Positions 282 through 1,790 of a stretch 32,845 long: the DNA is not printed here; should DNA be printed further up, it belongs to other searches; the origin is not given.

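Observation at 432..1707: AT-rich HEPN-like (TIGR02391-type) solo gene inserted inside the pyr operon between pyrC and pyrK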

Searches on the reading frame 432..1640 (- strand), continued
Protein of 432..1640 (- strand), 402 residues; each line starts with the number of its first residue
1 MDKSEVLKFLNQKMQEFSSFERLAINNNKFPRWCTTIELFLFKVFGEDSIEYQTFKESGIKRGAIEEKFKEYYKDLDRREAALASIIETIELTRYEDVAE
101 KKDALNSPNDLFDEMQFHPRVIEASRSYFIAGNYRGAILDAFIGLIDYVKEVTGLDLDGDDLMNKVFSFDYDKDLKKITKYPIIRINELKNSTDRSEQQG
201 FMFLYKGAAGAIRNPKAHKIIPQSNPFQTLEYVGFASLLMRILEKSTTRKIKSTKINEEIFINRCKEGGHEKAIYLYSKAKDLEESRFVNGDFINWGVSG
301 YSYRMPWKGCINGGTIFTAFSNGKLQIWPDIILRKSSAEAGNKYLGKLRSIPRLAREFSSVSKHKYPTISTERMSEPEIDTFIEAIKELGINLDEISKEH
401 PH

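Call 31: search_protein_families(library=pfam, alignment_id=A1, max_evalue=0.001)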
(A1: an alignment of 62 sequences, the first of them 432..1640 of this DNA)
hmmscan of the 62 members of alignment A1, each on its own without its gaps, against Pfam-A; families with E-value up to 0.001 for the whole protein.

A. member 1, window:432-1640:- (402 aa): 1 family
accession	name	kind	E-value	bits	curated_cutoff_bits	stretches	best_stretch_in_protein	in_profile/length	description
PF09509.15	Hypoth_Ymh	-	1e-28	100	25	1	116-243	2-119/119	Protein of unknown function (Hypoth_ymh)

B. families by the number of members that match (of 62 scanned): 22 families
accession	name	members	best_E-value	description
PF04480.18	DUF559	11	8.2e-38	Protein of unknown function (DUF559)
PF18741.7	MTES_1575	10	2.4e-08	REase_MTES_1575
PF09509.15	Hypoth_Ymh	6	2.7e-33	Protein of unknown function (Hypoth_ymh)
PF10137.14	CAP12-PCTIR_TIR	6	2.7e-16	CAP12/Pycsar effector protein, TIR domain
PF01797.21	Y1_Tnp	5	7.3e-12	Transposase IS200 like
PF14010.12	PEPcase_2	3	9.3e-198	Phosphoenolpyruvate carboxylase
PF01541.30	GIY-YIG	3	2.8e-16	GIY-YIG catalytic domain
PF24838.2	8xMP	3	1.2e-08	Octameric membrane protein family (8xMP)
PF18863.6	AbiJ_NTD4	2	3.1e-17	AbiJ N-terminal domain 4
PF00583.31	Acetyltransf_1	1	2e-20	Acetyltransferase (GNAT) family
PF13508.13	Acetyltransf_7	1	1.7e-15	Acetyltransferase (GNAT) domain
PF13673.13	Acetyltransf_10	1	2e-15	Acetyltransferase (GNAT) domain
PF19827.4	DUF6308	1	9.3e-13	Family of unknown function (DUF6308)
PF18734.6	HEPN_AbiU2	1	1.9e-09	AbiU2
PF08445.16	FR47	1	4.8e-08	FR47-like protein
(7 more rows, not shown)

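Call 32: search_protein_families(library=padloc, alignment_id=A1, max_evalue=0.001)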
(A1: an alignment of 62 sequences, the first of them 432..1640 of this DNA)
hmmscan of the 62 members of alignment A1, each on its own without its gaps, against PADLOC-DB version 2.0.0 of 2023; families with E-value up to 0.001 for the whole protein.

A. member 1, window:432-1640:- (402 aa): 4 families
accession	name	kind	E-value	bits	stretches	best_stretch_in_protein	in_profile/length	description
PDLC02412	Aga_HEPN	-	4.6e-20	70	1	94-235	232-368/382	Class II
PDLC03987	PD-Lambda-3_B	-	5.3e-14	50.2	1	115-248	140-265/270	-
PDLC05005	PDC-S35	-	1.3e-06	26.3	1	1-101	1-108/264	-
PDLC03988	PD-Lambda-3_B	-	9.9e-06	23.1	1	116-201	141-216/222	-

B. families by the number of members that match (of 62 scanned): 25 families
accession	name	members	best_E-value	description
PDLC05005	PDC-S35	13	4.9e-31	-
PDLC02868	DpdF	11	9.4e-09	DpdF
PDLC03210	mREase_II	11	1.2e-08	Type II methyl-directed restriction enzyme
PDLC02412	Aga_HEPN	6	4.6e-20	Class II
PDLC05004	PDC-S35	6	2.1e-18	-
PDLC05007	PDC-S35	6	2.6e-18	-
PDLC05006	PDC-S35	6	1.3e-16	-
PDLC05003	PDC-S35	6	6.3e-12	-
PDLC03987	PD-Lambda-3_B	5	1.5e-14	-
PDLC03988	PD-Lambda-3_B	3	3.5e-06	-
PDLC04997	PDC-S32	2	4.3e-50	-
PDLC04996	PDC-S32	2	9.4e-39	-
PDLC02194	Hhe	2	0.0003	-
PDLC04916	PDC-S11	1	7.6e-17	-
PDLC04913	PDC-S11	1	5.3e-12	-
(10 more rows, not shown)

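Call 43: find_encoding_contigs(protein=P0002, flank=3000, max_places=2)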
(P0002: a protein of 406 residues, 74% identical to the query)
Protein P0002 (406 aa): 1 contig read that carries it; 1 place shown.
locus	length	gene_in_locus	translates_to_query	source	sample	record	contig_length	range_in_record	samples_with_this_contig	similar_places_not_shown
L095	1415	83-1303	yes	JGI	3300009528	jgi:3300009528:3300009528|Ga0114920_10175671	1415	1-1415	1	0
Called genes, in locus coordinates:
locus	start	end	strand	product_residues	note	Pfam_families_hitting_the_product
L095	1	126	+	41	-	?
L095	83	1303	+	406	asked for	PF09509:Hypoth_Ymh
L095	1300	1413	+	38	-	?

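Call 44: find_encoding_contigs(protein=P0003, flank=3000, max_places=2)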
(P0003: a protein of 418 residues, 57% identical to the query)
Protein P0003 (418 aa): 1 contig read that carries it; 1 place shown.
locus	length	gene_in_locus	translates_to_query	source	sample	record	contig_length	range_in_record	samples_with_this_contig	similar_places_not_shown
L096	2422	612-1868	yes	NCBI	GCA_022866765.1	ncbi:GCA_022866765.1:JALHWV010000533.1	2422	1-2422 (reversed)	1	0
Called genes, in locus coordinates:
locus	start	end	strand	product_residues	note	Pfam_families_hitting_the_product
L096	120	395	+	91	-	-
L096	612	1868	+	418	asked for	PF09509:Hypoth_Ymh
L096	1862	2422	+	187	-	PF25596:CPSase_L_D1, PF02786:CPSase_L_D2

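Call 48: predict_structure(alignment_id=A2)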
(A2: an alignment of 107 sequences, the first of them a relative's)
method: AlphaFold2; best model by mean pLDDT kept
length: 402 residues; sequences in the alignment: 107
mean_pLDDT: 91.4   pTM: 0.61
mean pLDDT of the five models: 91.4, 91.2, 90.5, 90.2, 90.1
residues with pLDDT >= 90: 324; 70-90: 50; 50-70: 25; < 50: 3
segments of 3 or more residues with pLDDT < 50: 100-102
pLDDT, mean of each block of 10 residues (from residue 1): 91 95 91 96 96 93 72 92 94 68 70 96 97 93 96 92 96 95 96 97 95 66 86 97 92 85 96 98 98 95 95 96 96 93 96 90 85 98 98 93 60
secondary structure, 60 per line:
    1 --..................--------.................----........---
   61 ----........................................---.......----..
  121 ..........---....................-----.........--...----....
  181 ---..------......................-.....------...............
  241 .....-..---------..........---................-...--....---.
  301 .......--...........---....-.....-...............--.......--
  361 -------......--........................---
elements in order: H3-20 H29-45 H50-57 H65-104 H108-114 H119-130 H134-153 H159-167 E170-172 E177-180 H192-213 H215-219 H226-245 H258-267 H271-286 E293-296 E300-307 E310-320 E324-327 H329-333 H335-349 H352-358 E368-370 H376-399

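Call 51: fold_search(model_id=the predicted structure, library=pdb)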
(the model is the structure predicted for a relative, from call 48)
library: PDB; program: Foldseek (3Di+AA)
matches with E <= 10: 95; with E <= 0.001: 0
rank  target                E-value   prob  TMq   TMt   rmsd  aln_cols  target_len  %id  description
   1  1kaf_D                1.6e+00  0.63  0.19  0.60   4.4       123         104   17  DNA Binding Domain Of The Phage T4 Transcription Factor MotA (AA105-211) (released 2001-11-21)
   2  5ddu_A                1.6e+00  0.18  0.18  0.15  12.9       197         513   13  Crystal structure of aminotransferase CrmG from Actinoalloteichus sp. WH1-2216-6 in complex with PMP (released 2016-08-10)
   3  2epj                  1.6e+00  0.14  0.16  0.15  11.6       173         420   14  Crystal structure of glutamate-1-semialdehyde 2,1-aminomutase from Aeropyrum pernix (released 2007-10-02)
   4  9wr1_B                1.7e+00  0.21  0.16  0.15  12.3       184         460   10  Ala/Ser-specific racemase in complex with PLP-L-Ala (released 2026-03-25)
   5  5eqc_B                1.7e+00  0.13  0.17  0.16  13.5       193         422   13  Structure of the ornithine aminotransferase from Toxoplasma gondii crystallized in presence of oxidized glutathione re (released 2016-02-24)
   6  4zlv_B                1.8e+00  0.16  0.18  0.17  13.5       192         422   12  Crystal structure of the ornithine aminotransferase from Toxoplasma gondii ME49 in a complex with the Schiff base betw (released 2015-05-20)
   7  2zsm_B                1.9e+00  0.14  0.17  0.16  11.4       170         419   11  Crystal structure of glutamate-1-semialdehyde 2,1-aminomutase from Aeropyrum pernix, hexagonal form (released 2008-10-21)
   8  4nog_B                1.9e+00  0.12  0.16  0.16  13.6       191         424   12  Crystal structure of a putative ornithine aminotransferase from Toxoplasma gondii ME49 in complex with pyrodoxal-5'-ph (released 2013-12-04)
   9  1dka                  2.0e+00  0.18  0.18  0.18  13.2       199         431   12  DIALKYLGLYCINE DECARBOXYLASE STRUCTURE: BIFUNCTIONAL ACTIVE SITE AND ALKALI METAL BINDING SITES (released 1994-10-15)
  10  5eqc_A                2.0e+00  0.16  0.18  0.17  13.3       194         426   13  Structure of the ornithine aminotransferase from Toxoplasma gondii crystallized in presence of oxidized glutathione re (released 2016-02-24)
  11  2jjf                  2.0e+00  0.16  0.17  0.16  14.0       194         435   12  N328A mutant of M. tuberculosis Rv3290c (released 2009-06-30)
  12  4zm3_C                2.1e+00  0.18  0.17  0.17  11.3       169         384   11  Crystal structure of PLP-Dependent 3-Aminobenzoate Synthase PctV wild-type (released 2015-10-14)
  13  4zm4_B                2.1e+00  0.15  0.18  0.17  14.0       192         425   11  Complex structure of PctV K276R mutant with PMP and 3-dehydroshkimate (released 2015-10-14)
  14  1szk_A                2.1e+00  0.14  0.17  0.16  13.6       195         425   11  The structure of gamma-aminobutyrate aminotransferase mutant: E211S (released 2005-03-01)
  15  6jc7_C                2.4e+00  0.14  0.17  0.14  13.2       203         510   13  Crystal structure of aminotransferase CrmG from Actinoalloteichus sp. WH1-2216-6 in complex with amino donor L-Ala (released 2020-02-05)
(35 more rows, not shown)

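Call 52: search_solved_structures(query=A2, max_evalue=1)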
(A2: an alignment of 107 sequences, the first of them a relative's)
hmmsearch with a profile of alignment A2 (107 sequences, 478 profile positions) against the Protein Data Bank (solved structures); distinct sequences matched with E-value up to 1: 4.
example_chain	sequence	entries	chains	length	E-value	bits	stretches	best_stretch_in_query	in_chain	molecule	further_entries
5apq_A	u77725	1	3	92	0.11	14.8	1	55-118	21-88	GENERAL CONTROL PROTEIN GCN4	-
5apw_A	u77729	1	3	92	0.25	13.6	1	55-118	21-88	GENERAL CONTROL PROTEIN GCN4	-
7zw0_sh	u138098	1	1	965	0.34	13.2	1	67-194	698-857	FAP1 isoform 1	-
1epu_A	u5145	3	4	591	0.97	11.7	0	31-117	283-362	S-SEC1 | SEC1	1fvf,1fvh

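Call 57: fold_search(model_id=the predicted structure, library=viral)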
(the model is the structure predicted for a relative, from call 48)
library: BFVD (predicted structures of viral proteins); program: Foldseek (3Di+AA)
matches with E <= 10: 93; with E <= 0.001: 0
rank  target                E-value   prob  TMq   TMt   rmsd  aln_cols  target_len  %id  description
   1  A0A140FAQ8            8.0e-01  0.03  0.09  0.05  30.9       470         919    9  UL37 [Suid herpesvirus 1]
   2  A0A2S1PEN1            8.4e-01  0.04  0.10  0.13  20.4       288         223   12  (no name in the UniProt tables at hand)
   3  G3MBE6                1.0e+00  0.28  0.18  0.39   8.7       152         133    8  Gp76 [Bacillus phage G]
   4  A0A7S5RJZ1            1.1e+00  0.03  0.09  0.06  35.9       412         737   10  (no name in the UniProt tables at hand)
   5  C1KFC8                1.4e+00  0.12  0.13  0.28  18.7       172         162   14  Uncharacterized protein [Lactobacillus phage Lb338-1]
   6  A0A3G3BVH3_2          1.4e+00  0.03  0.11  0.05  39.4       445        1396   13  Tail tape measure protein [Bacillus phage vB_BcoS-136]
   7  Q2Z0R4                1.5e+00  0.05  0.11  0.11  15.4       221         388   10  Uncharacterized protein [Pseudomonas phage EL]
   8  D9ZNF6                1.6e+00  0.16  0.18  0.30  15.6       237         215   11  (no name in the UniProt tables at hand)
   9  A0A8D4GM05            1.6e+00  0.02  0.08  0.08  18.7       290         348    7  (no name in the UniProt tables at hand)
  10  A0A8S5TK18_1          1.7e+00  0.03  0.11  0.05  19.0       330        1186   11  Uncharacterized protein [Podoviridae sp. ctz6O13]
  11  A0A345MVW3            2.0e+00  0.06  0.13  0.13  18.8       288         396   11  (no name in the UniProt tables at hand)
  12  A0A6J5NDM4            2.5e+00  0.02  0.09  0.05  43.8       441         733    9  Uncharacterized protein [uncultured Caudovirales phage]
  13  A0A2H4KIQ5            2.5e+00  0.01  0.07  0.05  26.6       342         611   11  (no name in the UniProt tables at hand)
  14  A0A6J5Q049            2.9e+00  0.02  0.10  0.05  33.6       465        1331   11  Large polyvalent protein associated domain-containing protein [uncultured Caudovirales phage]
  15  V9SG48                3.0e+00  0.08  0.12  0.25  20.0       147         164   11  DUF5858 domain-containing protein [Tunisvirus fontaine2]
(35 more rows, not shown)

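Call 70: search_protein_families(library=pfam, proteins=[P0089, P0083, P0060, P0066, P0098], max_evalue=0.01)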
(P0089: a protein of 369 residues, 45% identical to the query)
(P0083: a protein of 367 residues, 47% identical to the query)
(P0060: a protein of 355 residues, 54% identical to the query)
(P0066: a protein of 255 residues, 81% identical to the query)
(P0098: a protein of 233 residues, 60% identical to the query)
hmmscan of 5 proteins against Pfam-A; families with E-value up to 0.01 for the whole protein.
P0089 (369 aa): 0 families

P0083 (367 aa): 1 family
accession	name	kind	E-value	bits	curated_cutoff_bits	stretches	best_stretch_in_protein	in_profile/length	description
PF01939.22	NucS_C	-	0.00066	20.1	24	1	51-84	22-55/124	Endonuclease NucS C-terminal domain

P0060 (355 aa): 0 families

P0066 (255 aa): 1 family
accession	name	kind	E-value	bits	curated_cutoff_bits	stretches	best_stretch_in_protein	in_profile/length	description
PF10137.14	CAP12-PCTIR_TIR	-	1.6e-15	57.6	24.7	1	107-220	2-116/119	CAP12/Pycsar effector protein, TIR domain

P0098 (233 aa): 2 families
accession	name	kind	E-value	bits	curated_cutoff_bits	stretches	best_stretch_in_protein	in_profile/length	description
PF10137.14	CAP12-PCTIR_TIR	-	6.6e-17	62.1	24.7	1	93-197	2-110/119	CAP12/Pycsar effector protein, TIR domain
PF13271.11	DUF4062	-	0.0013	19.3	24.7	1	101-149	12-60/82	Domain of unknown function (DUF4062)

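Call 90: search_dna_similar(query=window:432-1640:-, collection=phages, mode=protein, max_evalue=0.001, max_rows=15)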
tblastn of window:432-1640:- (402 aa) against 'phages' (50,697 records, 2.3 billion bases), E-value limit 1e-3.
Records with a match: 2; places in all: 2; records where one place covers at least 80% of the query: 0.
Best place of each record, by identity: <60% 2.
By first word of the organism name: Klebsiella 1; Bacteriophage 1.
By host as written in the record: Klebsiella pneumoniae 1; - 1.
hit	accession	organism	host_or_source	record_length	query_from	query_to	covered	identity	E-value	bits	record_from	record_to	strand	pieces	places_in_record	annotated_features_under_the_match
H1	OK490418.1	Klebsiella phage Kp4865-2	Klebsiella pneumoniae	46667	78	224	37%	26.8%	1e-3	47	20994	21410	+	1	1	record has no annotation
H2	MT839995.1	Bacteriophage sp.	human fecal samples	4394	134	207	18%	37.8%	7e-8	61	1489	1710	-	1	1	record has no annotation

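Call 92: search_dna_similar(query=window:432-1640:-, collection=plasmids, mode=protein, max_evalue=0.001, max_rows=15)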
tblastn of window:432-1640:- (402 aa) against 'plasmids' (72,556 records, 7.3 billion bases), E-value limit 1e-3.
Records with a match: 110; places in all: 112; records where one place covers at least 80% of the query: 0.
Best place of each record, by identity: <60% 110.
By first word of the organism name: Klebsiella 22; Agrobacterium 15; Streptomyces 6; Rhodococcus 6; Raoultella 6; Cupriavidus 5; Mycobacteroides 5; Leptospira 5; Shewanella 3; Salmonella 3; and 25 more.
By predicted mobility (MOB-suite, as given by PLSDB): conjugative 57; non-mobilizable 37; mobilizable 16.
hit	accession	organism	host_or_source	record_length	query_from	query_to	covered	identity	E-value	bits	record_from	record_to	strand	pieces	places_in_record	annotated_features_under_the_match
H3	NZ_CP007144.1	Hymenobacter swuensis DY53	-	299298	24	244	55%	28.8%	2e-15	86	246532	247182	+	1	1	TIGR02391 family protein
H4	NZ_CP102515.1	Streptomyces yangpuensis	Crocus sativus,pure culture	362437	70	244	44%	27.7%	1e-4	52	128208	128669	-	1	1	TIGR02391 family protein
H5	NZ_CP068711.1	Burkholderia thailandensis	soil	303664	67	218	38%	30.8%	2e-8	64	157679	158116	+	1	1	TIGR02391 family protein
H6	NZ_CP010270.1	Paenibacillus polymyxa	-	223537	98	244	37%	30.6%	7e-8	62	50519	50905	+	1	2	TIGR02391 family protein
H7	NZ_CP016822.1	Rhodococcus sp. p52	oil-polluted soil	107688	84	244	40%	27.8%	6e-5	53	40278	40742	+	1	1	TIGR02391 family protein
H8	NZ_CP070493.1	Methylococcus sp. EFPC2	pure culture,stream biofilm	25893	97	244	37%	30.2%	4e-6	57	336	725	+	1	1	TIGR02391 family protein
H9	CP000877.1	Herpetosiphon aurantiacus DSM 785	-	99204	111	244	33%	32.8%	2e-8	64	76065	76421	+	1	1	conserved hypothetical protein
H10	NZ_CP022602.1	Ochrobactrum quorumnocens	cell culture,rhizosphere of potato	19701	88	219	33%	32.6%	3e-10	70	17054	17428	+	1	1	TIGR02391 family protein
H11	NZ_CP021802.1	Sinorhizobium meliloti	Medicago sativa,Single Cell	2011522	84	218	34%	31.9%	8e-9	66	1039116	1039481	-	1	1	none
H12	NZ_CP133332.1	Rhodococcus sp. DN22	whole organism,soil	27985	87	244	39%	26.9%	3e-5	54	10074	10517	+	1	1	TIGR02391 family protein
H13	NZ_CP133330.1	Rhodococcus sp. DN22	-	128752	87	244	39%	26.9%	3e-5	54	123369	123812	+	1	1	TIGR02391 family protein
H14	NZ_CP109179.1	Streptomyces sp. NBC_01717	-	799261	101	244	36%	29.2%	2e-8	64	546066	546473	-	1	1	TIGR02391 family protein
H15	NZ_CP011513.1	Paenibacillus peoriae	cell culture,soil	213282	117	244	32%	32.8%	8e-9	65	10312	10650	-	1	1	TIGR02391 family protein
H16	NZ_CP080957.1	Rhodococcus opacus PD630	cell culture,environmental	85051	103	241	35%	29.9%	5e-5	53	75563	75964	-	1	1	TIGR02391 family protein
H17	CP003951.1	Rhodococcus opacus PD630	-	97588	103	241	35%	29.9%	5e-5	53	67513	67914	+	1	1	hypothetical protein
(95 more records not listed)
